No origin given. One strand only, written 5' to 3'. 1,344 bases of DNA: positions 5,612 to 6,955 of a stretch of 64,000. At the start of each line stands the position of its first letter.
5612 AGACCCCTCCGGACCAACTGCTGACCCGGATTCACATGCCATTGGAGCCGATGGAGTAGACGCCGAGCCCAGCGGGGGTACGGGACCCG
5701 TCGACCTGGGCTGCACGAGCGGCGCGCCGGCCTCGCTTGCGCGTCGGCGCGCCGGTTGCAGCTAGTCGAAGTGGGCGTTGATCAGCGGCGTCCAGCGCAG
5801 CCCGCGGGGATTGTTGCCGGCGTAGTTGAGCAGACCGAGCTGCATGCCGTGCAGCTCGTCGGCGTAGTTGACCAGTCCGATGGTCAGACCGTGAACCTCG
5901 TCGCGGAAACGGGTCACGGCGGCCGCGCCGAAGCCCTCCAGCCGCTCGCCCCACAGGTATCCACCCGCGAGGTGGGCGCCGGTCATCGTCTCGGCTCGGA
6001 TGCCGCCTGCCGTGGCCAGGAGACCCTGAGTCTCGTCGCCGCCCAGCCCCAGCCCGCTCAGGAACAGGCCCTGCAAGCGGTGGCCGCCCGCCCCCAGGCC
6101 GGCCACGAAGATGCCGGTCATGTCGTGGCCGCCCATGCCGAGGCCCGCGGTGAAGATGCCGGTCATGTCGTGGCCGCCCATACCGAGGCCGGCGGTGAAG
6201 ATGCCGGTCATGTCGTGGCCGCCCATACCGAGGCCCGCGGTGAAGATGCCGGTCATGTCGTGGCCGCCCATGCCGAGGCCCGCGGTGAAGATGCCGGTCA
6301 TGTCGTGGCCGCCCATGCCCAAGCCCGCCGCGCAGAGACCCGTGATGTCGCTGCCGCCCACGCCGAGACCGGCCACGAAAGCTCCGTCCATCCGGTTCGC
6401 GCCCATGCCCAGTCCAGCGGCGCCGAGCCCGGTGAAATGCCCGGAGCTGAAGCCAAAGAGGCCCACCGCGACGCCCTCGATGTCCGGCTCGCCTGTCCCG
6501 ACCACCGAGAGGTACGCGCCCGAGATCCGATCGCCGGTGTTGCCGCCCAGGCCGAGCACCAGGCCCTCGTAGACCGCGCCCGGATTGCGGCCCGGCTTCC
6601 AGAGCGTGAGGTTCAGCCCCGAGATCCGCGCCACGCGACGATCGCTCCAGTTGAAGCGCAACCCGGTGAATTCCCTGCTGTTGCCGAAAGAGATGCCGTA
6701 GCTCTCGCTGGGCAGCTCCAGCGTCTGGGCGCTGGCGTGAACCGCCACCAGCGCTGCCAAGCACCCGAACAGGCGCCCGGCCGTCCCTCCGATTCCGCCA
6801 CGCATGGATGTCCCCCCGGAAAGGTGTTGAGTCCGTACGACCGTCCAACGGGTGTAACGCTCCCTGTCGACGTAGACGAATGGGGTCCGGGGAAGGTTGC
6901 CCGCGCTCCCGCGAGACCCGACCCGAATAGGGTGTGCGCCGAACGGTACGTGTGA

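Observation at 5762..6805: Paralogous Gly-rich repeat domain with a freshly expanded 45-bp tandem array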

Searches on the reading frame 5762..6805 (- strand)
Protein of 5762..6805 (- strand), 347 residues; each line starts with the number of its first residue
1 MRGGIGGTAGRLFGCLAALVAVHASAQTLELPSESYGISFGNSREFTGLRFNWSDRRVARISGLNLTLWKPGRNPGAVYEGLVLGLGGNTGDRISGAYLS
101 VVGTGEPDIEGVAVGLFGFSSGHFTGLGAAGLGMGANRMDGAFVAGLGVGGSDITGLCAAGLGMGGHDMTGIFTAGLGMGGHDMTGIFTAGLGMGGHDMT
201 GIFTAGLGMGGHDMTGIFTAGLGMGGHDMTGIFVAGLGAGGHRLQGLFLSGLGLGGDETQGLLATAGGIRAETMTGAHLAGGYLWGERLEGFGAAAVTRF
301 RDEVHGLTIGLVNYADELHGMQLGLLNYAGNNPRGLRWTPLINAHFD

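Call 4: search_protein_families(library=pfam, proteins=[window:5762-6805:-], max_evalue=1)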
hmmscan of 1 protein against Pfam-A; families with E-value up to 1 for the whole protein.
window:5762-6805:- (347 aa): 0 families
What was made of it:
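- Closest known: RTX beta-roll. Different: No Pfam model hits at E<=1 (call 4).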

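Call 5: search_protein_families(library=ncbifam, proteins=[window:5762-6805:-], max_evalue=1)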
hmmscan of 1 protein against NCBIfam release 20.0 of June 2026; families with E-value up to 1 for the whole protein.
window:5762-6805:- (347 aa): 2 families
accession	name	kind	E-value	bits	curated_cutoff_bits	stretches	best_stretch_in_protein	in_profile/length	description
NF047436.1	LA_2272_repeat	domain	1.1e-05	25.1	25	1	306-332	3-30/30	LA_2272 family surface repeat-containing protein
NF047437.1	VC2662_fam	equivalog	0.81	9.1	140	1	303-331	119-174/187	VC2662 family protein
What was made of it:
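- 5810..5896 (-): Two LA_2272-type 14-aa repeats, residues 304-332 (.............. / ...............). NCBIfam NF047436 scores 25.1 bits against a cutoff of 25, over residues 306-332 (call 5).
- On LA_2272 family surface repeat-containing proteins (NCBIfam NF047436): The target scores 25.1 bits (E 1.1e-5) over residues 306-332, so the pass is marginal (call 5).
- On VC2662 family (NCBIfam NF047437, equivalog): The target scores 9.1 bits at E 0.81 (call 5).
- Closest known: LA_2272 family surface repeat. Different: It scores 9 bits against the VC2662 equivalog, whose cutoff is 140 (call 5).
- NCBIfam describes the repeat as a 'surface repeat' (call 5).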

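Call 10: find_homologous_proteins(query=window:5762-6805:-)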
Query window:5762-6805:- (347 aa): 304 proteins with E <= 0.001 among 8000 candidates; the best 120 are listed.
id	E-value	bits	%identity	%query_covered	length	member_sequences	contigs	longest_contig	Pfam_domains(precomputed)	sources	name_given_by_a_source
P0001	8.8e-72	260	41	97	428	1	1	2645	-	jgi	-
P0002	2.9e-67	245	42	92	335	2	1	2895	-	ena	-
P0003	3.5e-58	216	50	68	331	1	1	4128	-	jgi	-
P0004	3.6e-56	209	38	96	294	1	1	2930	-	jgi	-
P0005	6.2e-56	208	42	93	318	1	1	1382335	-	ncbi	-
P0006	3.9e-53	199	39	95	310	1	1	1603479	-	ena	-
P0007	4.6e-53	199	40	91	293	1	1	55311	-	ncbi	ncbi:MAG: hypothetical protein R3D98_17250 [Candidatus Krumholzibacteriia bacterium]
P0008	1.1e-52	197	40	92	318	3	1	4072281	-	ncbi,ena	-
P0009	1.4e-52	197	35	93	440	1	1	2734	-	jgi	jgi:hypothetical protein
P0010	1.9e-52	197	41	96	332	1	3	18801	-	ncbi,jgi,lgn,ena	-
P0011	1.9e-52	197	37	95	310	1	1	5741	-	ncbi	-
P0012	2.0e-52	197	39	93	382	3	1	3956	-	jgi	jgi:hypothetical protein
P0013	2.4e-52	196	43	99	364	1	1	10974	-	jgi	jgi:hypothetical protein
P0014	2.7e-52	196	37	93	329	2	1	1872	-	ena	-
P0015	4.3e-52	195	36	97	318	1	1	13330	-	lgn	-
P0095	2.4e-41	160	37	93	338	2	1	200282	-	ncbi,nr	ncbi:MAG: hypothetical protein KatS3mg043_0489 [Rhodothermaceae bacterium]|nr:MAG: hypothetical prot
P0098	4.4e-41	159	36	93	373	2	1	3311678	-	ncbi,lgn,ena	-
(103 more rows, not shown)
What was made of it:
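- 5762..6805 (-): CDS of the 347-aa exported repeat protein (stop codon at 5762-5764). It has 304 homologues at E<=1e-3 (call 10).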

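Call 26: find_encoding_contigs(protein=window:5765-6805:-, flank=3000, max_places=6)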
Protein window:5765-6805:- (347 aa): no gene with exactly this product is on record in the collection.
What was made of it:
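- The exact protein is not on record in the public collection (call 26).
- Tried and rejected: The exact protein is not in the public gene index (call 26).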

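Call 28: find_related_loci(query=window:5765-6805:-, collection=genome_contigs, flank=6000)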
Query window:5765-6805:- (347 aa) in genome_contigs; peptide patterns used: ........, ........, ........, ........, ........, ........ (x = any residue, [..] = any of these).
130 stretches matched a pattern; 12 encode a relative of the query (tblastn E <= 1e-3); 12 distinct loci.
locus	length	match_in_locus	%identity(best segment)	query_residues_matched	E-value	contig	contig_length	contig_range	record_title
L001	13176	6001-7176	46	30-346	9e-87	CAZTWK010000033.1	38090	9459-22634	MAG TPA_asm: uncultured Fibrobacteraceae bacterium isolate binchicken_co97_231 genome assembly, contig: NODE_4250_length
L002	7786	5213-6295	38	15-347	7e-55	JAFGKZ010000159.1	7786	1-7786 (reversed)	MAG: Calditrichaceae bacterium isolate Zod_Metabat.370 k87_7615737, whole genome shotgun sequence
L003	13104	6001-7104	36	13-345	9e-50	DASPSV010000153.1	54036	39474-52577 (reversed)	MAG TPA_asm: Gemmatimonadales bacterium isolate SMAG_U12260 k141_2089397, whole genome shotgun sequence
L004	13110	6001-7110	35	15-345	2e-47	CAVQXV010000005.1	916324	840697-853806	MAG: uncultured Gemmatimonadales bacterium isolate MFD00008.bin.2.66 genome assembly, contig: contig_59099, whole genome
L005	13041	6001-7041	34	28-347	2e-39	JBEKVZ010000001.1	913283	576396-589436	MAG: Gemmatimonadales bacterium isolate SPRUCE 616 SPRUCE_616_1, whole genome shotgun sequence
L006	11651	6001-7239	34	27-346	2e-39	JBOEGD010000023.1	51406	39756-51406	MAG: Calditrichia bacterium isolate PBSAbac4 PBSAd_contig_573, whole genome shotgun sequence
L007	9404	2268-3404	33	15-346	8e-37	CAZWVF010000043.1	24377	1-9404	MAG TPA_asm: uncultured Gemmatimonadota bacterium isolate binchicken_co132_67 genome assembly, contig: NODE_639_length_2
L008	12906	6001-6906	33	23-347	7e-35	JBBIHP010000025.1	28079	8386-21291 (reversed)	MAG: Ignavibacteria bacterium isolate RSS170216_bin_117 NODE_785_length_28079_cov_6.315301, whole genome shotgun sequenc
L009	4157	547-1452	33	23-347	2e-34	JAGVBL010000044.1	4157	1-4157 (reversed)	MAG: Ignavibacteriales bacterium isolate DeMMO6_29 c_000000061510, whole genome shotgun sequence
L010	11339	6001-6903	33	24-347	3e-32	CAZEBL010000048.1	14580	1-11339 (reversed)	MAG TPA_asm: uncultured Melioribacter sp. isolate binchicken_co274_179 genome assembly, contig: NODE_10441_length_14580_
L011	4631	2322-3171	39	15-343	2e-28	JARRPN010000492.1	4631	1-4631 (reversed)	MAG: Calditrichaceae bacterium isolate Spart_177_MAG scaffold_42376, whole genome shotgun sequence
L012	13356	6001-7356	31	15-347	8e-25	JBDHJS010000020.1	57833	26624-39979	MAG: Gemmatimonadota bacterium isolate BHB10-26_Bin_292 BHB10-26_Bin_292_scaffold_1216, whole genome shotgun sequence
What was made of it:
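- Tried and rejected: The genome_contigs scan found nothing closer than 46% identity (call 28).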

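Call 29: predict_structure(alignment_id=A2)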
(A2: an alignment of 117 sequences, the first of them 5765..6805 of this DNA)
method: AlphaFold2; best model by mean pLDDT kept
length: 347 residues; sequences in the alignment: 117
mean_pLDDT: 92.5   pTM: 0.83
mean pLDDT of the five models: 92.5, 92.1, 92.1, 91.4, 90.6
residues with pLDDT >= 90: 292; 70-90: 29; 50-70: 14; < 50: 12
segments of 3 or more residues with pLDDT < 50: 1-3, 276-284
pLDDT, mean of each block of 10 residues (from residue 1): 62 85 73 95 96 95 96 95 93 96 88 96 98 97 98 98 98 98 98 98 98 98 98 98 97 95 96 56 66 97 96 97 98 97 95
secondary structure, 60 per line:
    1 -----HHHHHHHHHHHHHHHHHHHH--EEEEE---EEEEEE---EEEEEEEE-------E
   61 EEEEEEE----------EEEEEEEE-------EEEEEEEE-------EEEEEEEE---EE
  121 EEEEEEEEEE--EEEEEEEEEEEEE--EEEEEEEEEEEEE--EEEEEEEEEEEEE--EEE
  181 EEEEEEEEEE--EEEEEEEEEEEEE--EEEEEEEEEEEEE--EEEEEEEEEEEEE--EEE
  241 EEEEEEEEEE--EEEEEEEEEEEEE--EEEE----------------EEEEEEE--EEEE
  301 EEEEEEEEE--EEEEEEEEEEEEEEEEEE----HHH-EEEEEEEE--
elements in order: H6-25 E28-32 E36-41 E45-52 E60-67 E78-85 E93-100 E108-115 E119-130 E133-145 E148-160 E163-175 E178-190 E193-205 E208-220 E223-235 E238-250 E253-265 E268-271 E288-294 E297-309 E312-329 E338-345
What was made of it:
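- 5762..6805 (-): The AF2 model has pLDDT 92.5 (call 29).
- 6728..6805 (-): Signal peptide, residues 1-26 (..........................|Q). I read it as Sec/SPase I type with no convincing lipobox. AF2 models a helix at residues 6-25 that lies outside the fold (call 29).
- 6437..6727 (-): Conserved N-terminal module, residues 27-123 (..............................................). It consists of irregular first coils and a cap, still on the 15-aa period. AF2 places short strands every 15 residues, with pLDDT above 93 from residue 31 (call 29).
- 6032..6436 (-): Regular Gly-rich 15-aa repeats, residues 124-258 (nine units, consensus x-T-G-[ILV]-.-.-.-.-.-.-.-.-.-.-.). I infer that each unit is one coil of the solenoid. 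AF2 shows 13-residue strands with 2-residue breaks at an exact 15-residue period, pLDDT about 98 (call 29).
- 5765..5809 (-): Conserved C-terminal strand, interpreted as a cap, residues 333-347 (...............; family motif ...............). AF2 places a strand at residues 338-345 (call 29).
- Fold: the AF2 model has pLDDT 92.5 and pTM 0.83, with strands at an exact 15-residue period (call 29). The 13-residue strands separated by 2-residue breaks (call 29) could be read as hairpins.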

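Call 32: fold_search(model_id=the predicted structure, library=pdb)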
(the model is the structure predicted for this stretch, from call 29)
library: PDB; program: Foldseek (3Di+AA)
matches with E <= 10: 8; with E <= 0.001: 0
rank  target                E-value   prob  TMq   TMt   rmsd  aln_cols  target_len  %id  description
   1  6z7p_A                2.3e+00  0.07  0.24  0.11  14.5       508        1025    8  Composite model of the Caulobacter crescentus S-layer bound to the O-antigen of lipopolysaccharide (released 2020-07-15)
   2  5n8p_A                4.4e+00  0.04  0.22  0.12  15.4       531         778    8  S-layer protein RsaA from C. crescentus (released 2017-04-12)
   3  6ued                  4.6e+00  0.01  0.12  0.12  13.5       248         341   11  Apo Pseudomonas aeruginosa LpxD Structure (released 2019-11-13)
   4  4k6r                  6.8e+00  0.02  0.13  0.11  12.0       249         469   14  Crystal structure of GlmU in complex with ATP (released 2014-04-16)
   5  6p5t_D                6.8e+00  0.01  0.17  0.10  16.0       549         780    7  Surface-layer (S-layer) RsaA protein from Caulobacter crescentus bound to strontium and iodide (released 2020-01-15)
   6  6p5t_A                8.7e+00  0.01  0.18  0.11  15.9       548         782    7  Surface-layer (S-layer) RsaA protein from Caulobacter crescentus bound to strontium and iodide (released 2020-01-15)
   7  3wwg_D                9.1e+00  0.01  0.13  0.10  17.4       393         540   12  Crystal structure of the N-glycan-deficient variant N448A of isopullulanase complexed with isopanose (released 2014-11-12)
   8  9kb7_A                9.6e+00  0.01  0.13  0.08  15.2       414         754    6  Cryo-EM structure of LGR4-RSPO2 complex (released 2025-10-15)
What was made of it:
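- On Outer-membrane beta-barrel proteins (OmpA/OmpX/porin-like): The target model has no barrel among its 8 PDB hits at E<=10 (call 32).
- Foldseek returns only 8 PDB hits at E<=10 for the model, and none is a barrel (call 32).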

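Call 34: find_encoding_contigs(protein=P0007, flank=8000, max_places=2)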
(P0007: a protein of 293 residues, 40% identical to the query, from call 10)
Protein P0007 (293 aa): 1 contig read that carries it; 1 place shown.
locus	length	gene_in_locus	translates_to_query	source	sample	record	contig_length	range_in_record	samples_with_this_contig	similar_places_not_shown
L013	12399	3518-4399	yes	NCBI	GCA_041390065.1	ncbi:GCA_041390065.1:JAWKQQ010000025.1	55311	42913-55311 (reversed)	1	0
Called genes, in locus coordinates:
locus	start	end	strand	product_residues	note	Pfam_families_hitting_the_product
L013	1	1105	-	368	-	PF00474:SSF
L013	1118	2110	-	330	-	PF08545:ACP_syn_III, PF08541:ACP_syn_III_C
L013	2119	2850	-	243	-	PF00106:adh_short, PF08659:KR, PF13561:adh_short_C2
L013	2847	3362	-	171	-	-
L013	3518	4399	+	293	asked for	-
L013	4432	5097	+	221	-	PF00005:ABC_tran, PF13304:AAA_21 (weak)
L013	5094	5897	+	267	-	PF03649:UPF0014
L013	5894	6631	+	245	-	PF01168:Ala_racemase_N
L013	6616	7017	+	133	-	PF14031:D-ser_dehydrat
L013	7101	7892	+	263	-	PF01987:AIM24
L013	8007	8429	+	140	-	-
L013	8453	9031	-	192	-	PF11539:DUF3228 (weak)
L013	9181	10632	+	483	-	PF01943:Polysacc_synt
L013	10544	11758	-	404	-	PF04932:Wzy_C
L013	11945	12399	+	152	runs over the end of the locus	PF25084:LbH_EIF2B (weak), PF25087:GMPPB_C (weak), PF00132:Hexapep (weak), PF14602:Hexapep_2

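Call 35: find_encoding_contigs(protein=P0005, flank=8000, max_places=2)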
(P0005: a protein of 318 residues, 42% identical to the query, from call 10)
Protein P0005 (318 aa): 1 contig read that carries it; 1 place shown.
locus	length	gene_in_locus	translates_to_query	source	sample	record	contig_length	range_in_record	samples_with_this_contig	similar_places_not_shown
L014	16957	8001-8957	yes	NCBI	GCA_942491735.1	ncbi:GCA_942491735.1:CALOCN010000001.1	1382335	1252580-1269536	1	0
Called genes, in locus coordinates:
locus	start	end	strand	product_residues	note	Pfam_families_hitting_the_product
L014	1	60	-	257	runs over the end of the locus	PF00106:adh_short, PF08659:KR, PF23441:SDR, PF13561:adh_short_C2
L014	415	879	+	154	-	-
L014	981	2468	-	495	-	-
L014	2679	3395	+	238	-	PF09844:DUF2071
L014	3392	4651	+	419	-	PF00890:FAD_binding_2 (faint), PF01266:DAO (faint), PF03486:HI0933_like, PF07992:Pyr_redox_2 (faint), PF12831:FAD_oxidored (faint), PF22780:HI0933_like_1st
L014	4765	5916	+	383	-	-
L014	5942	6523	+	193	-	PF04264:YceI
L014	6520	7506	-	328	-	-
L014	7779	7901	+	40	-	-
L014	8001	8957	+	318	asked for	-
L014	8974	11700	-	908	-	PF13860:FlgD_ig (faint), PF03150:CCP_MauG (faint)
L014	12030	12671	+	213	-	-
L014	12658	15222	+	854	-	PF13860:FlgD_ig (weak)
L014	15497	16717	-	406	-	PF01436:NHL, PF06739:SBBP (faint), PF13449:Phytase-like (faint), PF24684:Vgb_lyase (faint), PF01436:NHL, PF08450:SGL (weak), PF01436:NHL, PF13860:FlgD_ig, +2 more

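Call 50: find_related_loci(query=window:5765-6805:-, collection=metagenome_contigs, flank=3000)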
Query window:5765-6805:- (347 aa) in metagenome_contigs; peptide patterns used: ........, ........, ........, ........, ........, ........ (x = any residue, [..] = any of these).
175 stretches matched a pattern; 20 encode a relative of the query (tblastn E <= 1e-3); 20 distinct loci.
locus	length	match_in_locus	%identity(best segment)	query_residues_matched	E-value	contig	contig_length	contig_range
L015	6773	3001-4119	50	19-346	7e-102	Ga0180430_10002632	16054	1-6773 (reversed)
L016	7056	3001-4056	50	13-346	2e-92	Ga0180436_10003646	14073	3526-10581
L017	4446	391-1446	50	13-346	2e-92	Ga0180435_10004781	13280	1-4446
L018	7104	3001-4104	36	13-345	1e-49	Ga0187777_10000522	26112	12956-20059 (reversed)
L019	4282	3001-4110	37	13-345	5e-49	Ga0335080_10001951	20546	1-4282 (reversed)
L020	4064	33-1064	38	28-345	2e-48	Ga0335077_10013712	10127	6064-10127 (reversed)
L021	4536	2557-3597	38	28-347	6e-48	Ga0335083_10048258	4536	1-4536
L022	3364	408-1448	35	28-347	4e-47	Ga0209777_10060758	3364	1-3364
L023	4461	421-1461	38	28-347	3e-47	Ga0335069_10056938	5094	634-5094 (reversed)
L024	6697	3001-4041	38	28-347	2e-46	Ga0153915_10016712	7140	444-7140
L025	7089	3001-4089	36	28-347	2e-45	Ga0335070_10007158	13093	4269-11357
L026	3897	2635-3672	36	28-346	2e-45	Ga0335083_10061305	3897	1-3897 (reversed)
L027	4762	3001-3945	33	28-347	4e-41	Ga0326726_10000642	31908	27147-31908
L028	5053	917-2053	33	15-346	1e-36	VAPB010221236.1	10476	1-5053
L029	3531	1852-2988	33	15-346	2e-36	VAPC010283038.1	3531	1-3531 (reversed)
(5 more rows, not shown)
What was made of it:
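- The family is widespread in environmental bacteria (calls 10, 28, 50).
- Tried and rejected: The protein-based metagenome scan found at best 50% identity (call 50).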

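Call 58: find_encoding_contigs(protein=P0008, flank=5000, max_places=1)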
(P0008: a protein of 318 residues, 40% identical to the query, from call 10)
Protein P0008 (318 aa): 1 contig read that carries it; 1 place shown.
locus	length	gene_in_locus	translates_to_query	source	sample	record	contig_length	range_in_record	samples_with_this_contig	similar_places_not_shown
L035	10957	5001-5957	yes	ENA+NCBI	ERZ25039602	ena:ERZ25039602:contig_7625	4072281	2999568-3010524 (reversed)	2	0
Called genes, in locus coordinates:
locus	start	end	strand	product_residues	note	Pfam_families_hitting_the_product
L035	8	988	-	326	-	PF02163:Peptidase_M50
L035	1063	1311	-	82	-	PF00037:Fer4 (weak), PF12797:Fer4_2 (faint), PF12837:Fer4_6 (faint), PF13237:Fer4_10 (faint), PF14697:Fer4_21 (weak), PF12838:Fer4_7, PF13187:Fer4_9 (weak)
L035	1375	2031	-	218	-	PF09976:TPR_21, PF07719:TPR_2 (faint), PF13174:TPR_6 (faint), PF13428:TPR_14 (faint), PF14559:TPR_19 (faint), PF13432:TPR_16 (weak)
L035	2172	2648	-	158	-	PF03358:FMN_red (faint), PF12724:Flavodoxin_5, PF00258:Flavodoxin_1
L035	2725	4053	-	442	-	-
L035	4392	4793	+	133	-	PF00072:Response_reg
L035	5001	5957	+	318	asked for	-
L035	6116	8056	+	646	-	PF02922:CBM_48, PF00128:Alpha-amylase, PF02806:Alpha-amylase_C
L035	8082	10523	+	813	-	PF03065:Glyco_hydro_57, PF12055:DUF3536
